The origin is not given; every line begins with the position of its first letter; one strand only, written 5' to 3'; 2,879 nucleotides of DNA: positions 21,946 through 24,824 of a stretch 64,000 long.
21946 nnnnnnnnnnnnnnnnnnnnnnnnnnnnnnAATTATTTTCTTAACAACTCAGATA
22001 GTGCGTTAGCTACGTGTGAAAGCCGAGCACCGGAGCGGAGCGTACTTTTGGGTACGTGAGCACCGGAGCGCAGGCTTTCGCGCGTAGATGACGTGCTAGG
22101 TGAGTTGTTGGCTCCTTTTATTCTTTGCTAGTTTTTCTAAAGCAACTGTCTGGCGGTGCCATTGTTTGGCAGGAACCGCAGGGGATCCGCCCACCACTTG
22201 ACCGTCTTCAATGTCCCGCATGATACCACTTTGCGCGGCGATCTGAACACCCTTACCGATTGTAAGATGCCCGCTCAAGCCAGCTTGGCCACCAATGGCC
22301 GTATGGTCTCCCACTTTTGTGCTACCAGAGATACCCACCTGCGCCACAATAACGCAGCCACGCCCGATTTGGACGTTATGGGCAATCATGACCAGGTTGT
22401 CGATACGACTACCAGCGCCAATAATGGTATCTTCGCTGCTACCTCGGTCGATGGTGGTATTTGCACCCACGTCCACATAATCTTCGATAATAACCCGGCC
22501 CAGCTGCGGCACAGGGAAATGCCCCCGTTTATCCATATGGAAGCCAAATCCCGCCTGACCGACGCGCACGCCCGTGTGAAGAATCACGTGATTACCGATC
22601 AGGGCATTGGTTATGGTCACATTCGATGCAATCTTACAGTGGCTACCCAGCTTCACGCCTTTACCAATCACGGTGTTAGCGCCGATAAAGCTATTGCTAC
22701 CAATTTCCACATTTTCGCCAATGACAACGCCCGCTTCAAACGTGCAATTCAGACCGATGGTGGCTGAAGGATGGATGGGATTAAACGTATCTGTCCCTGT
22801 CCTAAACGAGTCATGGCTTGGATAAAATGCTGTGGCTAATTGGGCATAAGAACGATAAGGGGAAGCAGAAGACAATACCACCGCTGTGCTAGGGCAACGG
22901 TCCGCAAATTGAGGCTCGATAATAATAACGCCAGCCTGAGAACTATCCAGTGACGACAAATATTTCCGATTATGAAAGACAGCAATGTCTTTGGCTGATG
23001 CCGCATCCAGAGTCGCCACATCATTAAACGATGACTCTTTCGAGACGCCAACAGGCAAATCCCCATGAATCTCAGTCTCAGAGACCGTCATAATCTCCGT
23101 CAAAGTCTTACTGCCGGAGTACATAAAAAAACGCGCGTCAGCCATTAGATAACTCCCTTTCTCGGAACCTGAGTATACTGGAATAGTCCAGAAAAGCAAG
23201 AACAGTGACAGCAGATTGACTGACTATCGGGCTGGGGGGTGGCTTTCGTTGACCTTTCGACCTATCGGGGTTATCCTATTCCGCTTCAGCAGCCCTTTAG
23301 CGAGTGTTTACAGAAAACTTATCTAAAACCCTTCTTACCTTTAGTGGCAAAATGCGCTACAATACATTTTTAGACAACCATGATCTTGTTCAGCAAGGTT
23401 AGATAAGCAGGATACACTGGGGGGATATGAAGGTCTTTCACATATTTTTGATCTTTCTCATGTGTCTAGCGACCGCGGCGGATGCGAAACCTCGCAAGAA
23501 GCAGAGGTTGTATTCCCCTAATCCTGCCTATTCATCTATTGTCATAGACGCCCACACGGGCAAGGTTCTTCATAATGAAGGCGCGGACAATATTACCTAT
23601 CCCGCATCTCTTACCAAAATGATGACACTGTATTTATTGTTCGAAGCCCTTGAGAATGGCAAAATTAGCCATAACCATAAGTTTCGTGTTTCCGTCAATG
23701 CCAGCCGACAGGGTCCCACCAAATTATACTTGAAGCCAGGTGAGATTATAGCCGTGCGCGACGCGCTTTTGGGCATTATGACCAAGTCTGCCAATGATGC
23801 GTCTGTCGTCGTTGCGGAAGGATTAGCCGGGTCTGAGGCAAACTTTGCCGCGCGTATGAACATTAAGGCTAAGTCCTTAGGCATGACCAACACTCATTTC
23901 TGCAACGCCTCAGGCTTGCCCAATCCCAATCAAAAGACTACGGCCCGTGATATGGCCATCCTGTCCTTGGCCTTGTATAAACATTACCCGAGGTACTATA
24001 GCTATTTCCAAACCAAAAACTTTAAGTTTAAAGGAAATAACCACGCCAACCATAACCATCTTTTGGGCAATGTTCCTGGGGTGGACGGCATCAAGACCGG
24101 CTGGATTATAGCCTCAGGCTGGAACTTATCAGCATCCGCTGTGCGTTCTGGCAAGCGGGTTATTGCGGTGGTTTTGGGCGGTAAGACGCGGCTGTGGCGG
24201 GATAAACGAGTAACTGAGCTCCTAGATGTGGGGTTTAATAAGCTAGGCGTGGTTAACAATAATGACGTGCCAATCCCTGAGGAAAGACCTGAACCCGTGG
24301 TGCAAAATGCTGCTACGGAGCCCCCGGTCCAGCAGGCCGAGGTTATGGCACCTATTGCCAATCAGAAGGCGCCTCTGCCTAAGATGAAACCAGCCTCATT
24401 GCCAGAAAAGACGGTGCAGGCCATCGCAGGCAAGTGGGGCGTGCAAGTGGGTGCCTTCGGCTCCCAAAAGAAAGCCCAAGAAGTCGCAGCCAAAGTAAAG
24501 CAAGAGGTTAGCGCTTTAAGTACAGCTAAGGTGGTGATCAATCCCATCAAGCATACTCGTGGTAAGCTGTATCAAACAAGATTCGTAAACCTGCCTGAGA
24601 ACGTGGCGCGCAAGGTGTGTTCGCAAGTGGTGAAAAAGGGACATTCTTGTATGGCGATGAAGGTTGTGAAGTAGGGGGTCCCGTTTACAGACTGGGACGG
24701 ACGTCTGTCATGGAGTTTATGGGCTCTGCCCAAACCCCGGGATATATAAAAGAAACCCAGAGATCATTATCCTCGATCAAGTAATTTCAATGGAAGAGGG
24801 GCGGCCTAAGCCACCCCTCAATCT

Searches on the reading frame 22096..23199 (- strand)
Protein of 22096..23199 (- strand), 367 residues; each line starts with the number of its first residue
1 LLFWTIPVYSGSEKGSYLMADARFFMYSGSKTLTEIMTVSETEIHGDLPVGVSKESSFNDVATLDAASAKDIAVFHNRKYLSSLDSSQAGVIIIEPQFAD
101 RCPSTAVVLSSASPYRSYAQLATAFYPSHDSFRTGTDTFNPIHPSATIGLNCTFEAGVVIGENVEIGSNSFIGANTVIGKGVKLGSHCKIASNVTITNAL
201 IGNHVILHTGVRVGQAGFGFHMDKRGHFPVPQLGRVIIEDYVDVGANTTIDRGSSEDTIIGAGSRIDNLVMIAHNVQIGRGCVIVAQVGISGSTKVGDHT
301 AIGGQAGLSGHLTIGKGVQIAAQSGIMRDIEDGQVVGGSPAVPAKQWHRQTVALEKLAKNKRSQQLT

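Call 10: search_protein_families(library=pfam, proteins=[window:22096-23199:-], max_evalue=0.001)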
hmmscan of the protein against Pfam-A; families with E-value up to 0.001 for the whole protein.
window:22096-23199:- (367 aa): 5 families
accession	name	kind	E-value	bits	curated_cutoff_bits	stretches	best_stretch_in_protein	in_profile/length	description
PF00132.30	Hexapep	-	1.1e-29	101.3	27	5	163-198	1-36/36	Bacterial transferase hexapeptide (six repeats)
PF04613.19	LpxD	-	1.2e-15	57.6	30.8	1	59-123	5-69/70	UDP-3-O-[3-hydroxymyristoyl] glucosamine N-acyltransferase, LpxD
PF25084.1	LbH_EIF2B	-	3.4e-12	46.7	54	1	152-216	10-73/105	EIF2B subunit epsilon LbH domain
PF14602.12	Hexapep_2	-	2.6e-10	40.3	27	1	164-197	2-33/34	Hexapeptide repeat of succinyl-transferase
PF21711.3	DCTN5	-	3.4e-05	24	40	0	139-199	82-137/182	Dynactin subunit 5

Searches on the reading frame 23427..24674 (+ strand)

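Call 10: search_protein_families(library=pfam, proteins=[window:23427-24674:+], max_evalue=0.001)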
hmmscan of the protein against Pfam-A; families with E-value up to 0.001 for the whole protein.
window:23427-24674:+ (415 aa): 3 families
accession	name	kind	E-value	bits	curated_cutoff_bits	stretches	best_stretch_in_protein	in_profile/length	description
PF00768.25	Peptidase_S11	-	6.7e-64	216.1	27.6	1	34-254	12-239/239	D-alanyl-D-alanine carboxypeptidase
PF13354.11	Beta-lactamase2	-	2.4e-10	40.6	22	1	41-189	6-159/214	Beta-lactamase enzyme family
PF05036.18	SPOR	-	3.4e-06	27.7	21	1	335-410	3-74/76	SPOR domain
